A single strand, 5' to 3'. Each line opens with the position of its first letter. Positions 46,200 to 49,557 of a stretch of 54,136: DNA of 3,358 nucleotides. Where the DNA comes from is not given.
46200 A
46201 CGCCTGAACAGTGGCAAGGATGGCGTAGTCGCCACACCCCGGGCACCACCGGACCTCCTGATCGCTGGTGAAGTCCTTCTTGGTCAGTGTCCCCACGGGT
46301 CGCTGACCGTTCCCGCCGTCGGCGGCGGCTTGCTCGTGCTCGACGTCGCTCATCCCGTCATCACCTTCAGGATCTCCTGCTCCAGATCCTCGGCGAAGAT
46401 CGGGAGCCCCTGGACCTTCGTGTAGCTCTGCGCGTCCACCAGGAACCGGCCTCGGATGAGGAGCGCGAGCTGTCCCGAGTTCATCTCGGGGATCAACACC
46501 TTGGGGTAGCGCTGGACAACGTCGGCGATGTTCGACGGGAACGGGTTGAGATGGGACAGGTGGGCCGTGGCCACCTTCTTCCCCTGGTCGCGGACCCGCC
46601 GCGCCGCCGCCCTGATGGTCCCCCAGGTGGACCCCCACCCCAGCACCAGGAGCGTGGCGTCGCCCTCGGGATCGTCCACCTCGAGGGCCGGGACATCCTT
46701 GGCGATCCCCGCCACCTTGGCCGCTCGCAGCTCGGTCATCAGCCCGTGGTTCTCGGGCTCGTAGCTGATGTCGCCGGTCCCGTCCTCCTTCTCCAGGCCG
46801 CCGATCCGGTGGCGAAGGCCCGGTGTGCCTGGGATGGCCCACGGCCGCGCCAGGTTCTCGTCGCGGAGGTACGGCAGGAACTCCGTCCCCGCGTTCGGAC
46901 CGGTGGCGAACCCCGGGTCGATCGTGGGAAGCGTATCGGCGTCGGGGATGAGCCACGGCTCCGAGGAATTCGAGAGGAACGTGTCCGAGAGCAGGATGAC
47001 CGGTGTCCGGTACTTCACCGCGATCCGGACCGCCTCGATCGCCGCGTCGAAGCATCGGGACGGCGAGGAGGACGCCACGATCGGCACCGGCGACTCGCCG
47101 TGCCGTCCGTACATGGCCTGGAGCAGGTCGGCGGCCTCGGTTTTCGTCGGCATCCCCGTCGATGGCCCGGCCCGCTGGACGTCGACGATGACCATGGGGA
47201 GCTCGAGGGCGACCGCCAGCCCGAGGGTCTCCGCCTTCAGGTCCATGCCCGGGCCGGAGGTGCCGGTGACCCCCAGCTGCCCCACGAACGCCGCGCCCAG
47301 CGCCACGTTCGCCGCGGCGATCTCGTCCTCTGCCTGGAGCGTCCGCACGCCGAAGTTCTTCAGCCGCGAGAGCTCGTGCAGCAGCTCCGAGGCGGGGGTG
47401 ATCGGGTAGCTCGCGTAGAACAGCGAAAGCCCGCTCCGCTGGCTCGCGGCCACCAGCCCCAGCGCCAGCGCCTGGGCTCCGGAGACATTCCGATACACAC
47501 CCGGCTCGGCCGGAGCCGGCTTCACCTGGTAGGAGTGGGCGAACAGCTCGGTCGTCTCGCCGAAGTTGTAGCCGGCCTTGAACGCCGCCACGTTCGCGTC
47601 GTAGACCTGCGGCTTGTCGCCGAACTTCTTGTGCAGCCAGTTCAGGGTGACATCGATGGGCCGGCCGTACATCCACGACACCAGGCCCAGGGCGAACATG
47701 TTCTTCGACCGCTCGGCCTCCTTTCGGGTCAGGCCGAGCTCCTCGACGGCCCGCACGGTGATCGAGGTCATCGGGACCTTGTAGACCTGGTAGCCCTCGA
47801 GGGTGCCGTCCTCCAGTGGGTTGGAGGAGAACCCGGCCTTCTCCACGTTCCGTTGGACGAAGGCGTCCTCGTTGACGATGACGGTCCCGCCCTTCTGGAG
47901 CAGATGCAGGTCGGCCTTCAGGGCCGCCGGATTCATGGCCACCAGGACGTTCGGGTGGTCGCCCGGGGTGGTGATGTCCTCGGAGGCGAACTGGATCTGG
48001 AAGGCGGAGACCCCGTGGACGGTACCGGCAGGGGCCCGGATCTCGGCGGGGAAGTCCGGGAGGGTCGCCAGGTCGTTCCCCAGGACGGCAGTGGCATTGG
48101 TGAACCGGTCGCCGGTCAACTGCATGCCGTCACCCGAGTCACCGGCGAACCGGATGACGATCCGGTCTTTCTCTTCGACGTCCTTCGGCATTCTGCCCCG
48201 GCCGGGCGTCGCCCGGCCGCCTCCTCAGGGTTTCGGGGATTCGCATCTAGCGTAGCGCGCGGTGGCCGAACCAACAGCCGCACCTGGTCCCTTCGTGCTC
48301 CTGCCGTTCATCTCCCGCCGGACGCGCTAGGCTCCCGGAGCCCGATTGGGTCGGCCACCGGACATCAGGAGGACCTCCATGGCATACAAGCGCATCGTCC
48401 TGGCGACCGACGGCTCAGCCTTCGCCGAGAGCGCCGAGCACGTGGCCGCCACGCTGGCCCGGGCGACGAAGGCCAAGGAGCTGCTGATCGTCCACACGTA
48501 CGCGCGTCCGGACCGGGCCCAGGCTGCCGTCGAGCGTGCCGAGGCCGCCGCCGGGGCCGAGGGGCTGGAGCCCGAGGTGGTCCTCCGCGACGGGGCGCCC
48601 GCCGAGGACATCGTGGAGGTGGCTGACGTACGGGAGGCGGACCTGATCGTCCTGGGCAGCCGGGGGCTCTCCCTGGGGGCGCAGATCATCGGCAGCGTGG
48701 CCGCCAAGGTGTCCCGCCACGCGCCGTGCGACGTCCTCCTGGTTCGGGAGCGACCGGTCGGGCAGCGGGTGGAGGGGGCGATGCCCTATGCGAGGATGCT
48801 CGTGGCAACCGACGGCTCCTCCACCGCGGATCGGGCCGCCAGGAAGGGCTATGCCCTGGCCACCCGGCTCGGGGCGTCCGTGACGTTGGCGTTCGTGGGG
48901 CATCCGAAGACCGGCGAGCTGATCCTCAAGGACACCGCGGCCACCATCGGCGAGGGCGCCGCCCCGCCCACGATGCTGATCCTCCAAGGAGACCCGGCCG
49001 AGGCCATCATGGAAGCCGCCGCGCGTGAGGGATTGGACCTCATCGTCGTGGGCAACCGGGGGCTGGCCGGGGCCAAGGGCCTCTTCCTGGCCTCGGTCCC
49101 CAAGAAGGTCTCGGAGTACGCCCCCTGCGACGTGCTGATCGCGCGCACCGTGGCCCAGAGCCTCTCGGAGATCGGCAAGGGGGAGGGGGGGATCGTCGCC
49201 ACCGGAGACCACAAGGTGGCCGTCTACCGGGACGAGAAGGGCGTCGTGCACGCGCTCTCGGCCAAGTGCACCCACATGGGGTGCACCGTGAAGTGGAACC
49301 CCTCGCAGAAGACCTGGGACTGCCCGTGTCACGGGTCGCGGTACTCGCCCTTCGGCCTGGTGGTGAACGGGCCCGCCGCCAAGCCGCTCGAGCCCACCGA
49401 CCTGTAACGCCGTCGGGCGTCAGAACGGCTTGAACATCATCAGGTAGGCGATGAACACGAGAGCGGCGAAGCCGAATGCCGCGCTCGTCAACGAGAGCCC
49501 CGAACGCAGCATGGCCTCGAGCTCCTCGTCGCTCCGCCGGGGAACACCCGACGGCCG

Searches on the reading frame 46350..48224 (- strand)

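Call 23: search_protein_families(library=pfam, proteins=[window:46350-48224:-], max_evalue=0.00001)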
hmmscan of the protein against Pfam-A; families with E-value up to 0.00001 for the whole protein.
window:46350-48224:- (624 aa): 3 families
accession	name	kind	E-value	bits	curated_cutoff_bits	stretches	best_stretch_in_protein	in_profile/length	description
PF01855.24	POR_N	-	2.4e-47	162.1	27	1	269-479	10-218/231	Pyruvate flavodoxin/ferredoxin oxidoreductase, thiamine diP-bdg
PF01558.24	POR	-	3.4e-28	99.4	27.4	1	31-220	2-173/173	Pyruvate ferredoxin/flavodoxin oxidoreductase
PF17147.9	PFOR_II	-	1.5e-06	28.9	27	1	523-587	1-71/102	Pyruvate:ferredoxin oxidoreductase core domain II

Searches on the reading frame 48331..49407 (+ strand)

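Call 23: search_protein_families(library=pfam, proteins=[window:48331-49407:+], max_evalue=0.00001)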
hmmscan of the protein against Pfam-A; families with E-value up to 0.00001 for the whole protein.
window:48331-49407:+ (358 aa): 2 families
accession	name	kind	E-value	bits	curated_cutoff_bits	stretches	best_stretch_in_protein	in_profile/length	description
PF00582.32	Usp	-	9.1e-47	159.6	24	2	19-139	2-141/141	Universal stress protein family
PF00355.32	Rieske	-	3.4e-14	53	20.3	1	278-353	8-84/88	Rieske [2Fe-2S] domain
